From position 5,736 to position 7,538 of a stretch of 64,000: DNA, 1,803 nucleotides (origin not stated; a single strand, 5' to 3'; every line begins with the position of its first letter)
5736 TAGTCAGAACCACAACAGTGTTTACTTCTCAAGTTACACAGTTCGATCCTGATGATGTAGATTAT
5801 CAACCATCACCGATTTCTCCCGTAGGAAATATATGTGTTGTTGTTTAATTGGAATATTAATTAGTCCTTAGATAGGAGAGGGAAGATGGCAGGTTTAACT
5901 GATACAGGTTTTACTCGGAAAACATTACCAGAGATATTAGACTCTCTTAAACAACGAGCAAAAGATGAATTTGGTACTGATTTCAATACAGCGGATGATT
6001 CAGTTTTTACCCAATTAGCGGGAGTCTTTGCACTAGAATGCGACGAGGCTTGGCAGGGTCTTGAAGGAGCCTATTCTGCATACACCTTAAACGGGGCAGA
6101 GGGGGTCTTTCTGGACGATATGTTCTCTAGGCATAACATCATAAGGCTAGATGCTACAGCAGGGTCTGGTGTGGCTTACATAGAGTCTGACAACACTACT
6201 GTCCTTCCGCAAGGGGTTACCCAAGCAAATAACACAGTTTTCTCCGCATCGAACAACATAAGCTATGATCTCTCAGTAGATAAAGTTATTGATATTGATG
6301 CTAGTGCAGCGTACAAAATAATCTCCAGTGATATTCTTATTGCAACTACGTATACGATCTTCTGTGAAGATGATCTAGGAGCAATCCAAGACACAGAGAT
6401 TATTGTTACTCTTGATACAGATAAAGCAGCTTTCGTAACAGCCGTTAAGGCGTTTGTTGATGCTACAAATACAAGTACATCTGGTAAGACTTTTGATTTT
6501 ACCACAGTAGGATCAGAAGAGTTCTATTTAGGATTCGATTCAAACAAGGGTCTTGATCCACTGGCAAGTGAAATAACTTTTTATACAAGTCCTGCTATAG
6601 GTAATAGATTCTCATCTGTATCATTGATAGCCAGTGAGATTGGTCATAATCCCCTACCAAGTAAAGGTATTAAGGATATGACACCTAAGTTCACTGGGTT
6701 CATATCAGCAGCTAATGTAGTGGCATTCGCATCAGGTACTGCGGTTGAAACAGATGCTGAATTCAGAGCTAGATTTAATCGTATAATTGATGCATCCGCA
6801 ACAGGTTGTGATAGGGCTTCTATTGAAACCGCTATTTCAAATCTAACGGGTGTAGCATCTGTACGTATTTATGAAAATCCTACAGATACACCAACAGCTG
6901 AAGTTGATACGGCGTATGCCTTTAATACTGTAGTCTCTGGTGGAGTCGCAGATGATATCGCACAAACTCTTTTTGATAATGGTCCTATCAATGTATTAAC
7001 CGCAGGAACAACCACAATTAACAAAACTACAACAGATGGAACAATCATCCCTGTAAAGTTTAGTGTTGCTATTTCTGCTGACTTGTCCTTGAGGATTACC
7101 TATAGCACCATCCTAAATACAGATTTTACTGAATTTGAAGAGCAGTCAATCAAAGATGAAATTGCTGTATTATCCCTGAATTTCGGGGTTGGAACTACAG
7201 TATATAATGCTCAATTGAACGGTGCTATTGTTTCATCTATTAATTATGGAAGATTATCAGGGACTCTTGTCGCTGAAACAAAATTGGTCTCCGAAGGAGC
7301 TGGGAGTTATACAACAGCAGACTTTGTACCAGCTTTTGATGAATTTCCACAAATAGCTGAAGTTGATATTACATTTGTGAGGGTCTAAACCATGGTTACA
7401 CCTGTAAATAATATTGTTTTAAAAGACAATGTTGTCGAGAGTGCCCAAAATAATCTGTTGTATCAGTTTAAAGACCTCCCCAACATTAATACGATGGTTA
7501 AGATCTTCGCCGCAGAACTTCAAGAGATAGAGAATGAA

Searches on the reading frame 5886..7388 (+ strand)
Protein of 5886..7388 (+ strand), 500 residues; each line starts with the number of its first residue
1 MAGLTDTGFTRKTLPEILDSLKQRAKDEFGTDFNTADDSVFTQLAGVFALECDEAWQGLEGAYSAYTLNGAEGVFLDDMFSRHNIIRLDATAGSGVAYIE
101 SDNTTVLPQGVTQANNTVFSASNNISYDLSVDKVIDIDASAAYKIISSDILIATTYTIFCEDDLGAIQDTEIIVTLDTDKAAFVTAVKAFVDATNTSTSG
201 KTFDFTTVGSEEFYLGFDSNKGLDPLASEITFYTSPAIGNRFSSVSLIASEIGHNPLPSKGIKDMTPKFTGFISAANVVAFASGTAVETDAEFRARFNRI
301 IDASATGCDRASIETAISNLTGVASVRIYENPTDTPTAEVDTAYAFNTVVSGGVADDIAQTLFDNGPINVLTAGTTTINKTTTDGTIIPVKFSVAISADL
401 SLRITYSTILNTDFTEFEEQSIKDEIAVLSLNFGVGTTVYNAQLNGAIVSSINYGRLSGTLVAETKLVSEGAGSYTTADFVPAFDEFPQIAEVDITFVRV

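Call 11: search_protein_families(library=phrogs, max_evalue=0.00001, proteins=[window:5886-7388:+])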
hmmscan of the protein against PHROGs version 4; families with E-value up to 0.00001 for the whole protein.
window:5886-7388:+ (500 aa): 1 family
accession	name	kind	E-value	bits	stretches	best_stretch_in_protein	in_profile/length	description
phrog_6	-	tail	1.6e-38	133.7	1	1-498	59-406/548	baseplate wedge subunit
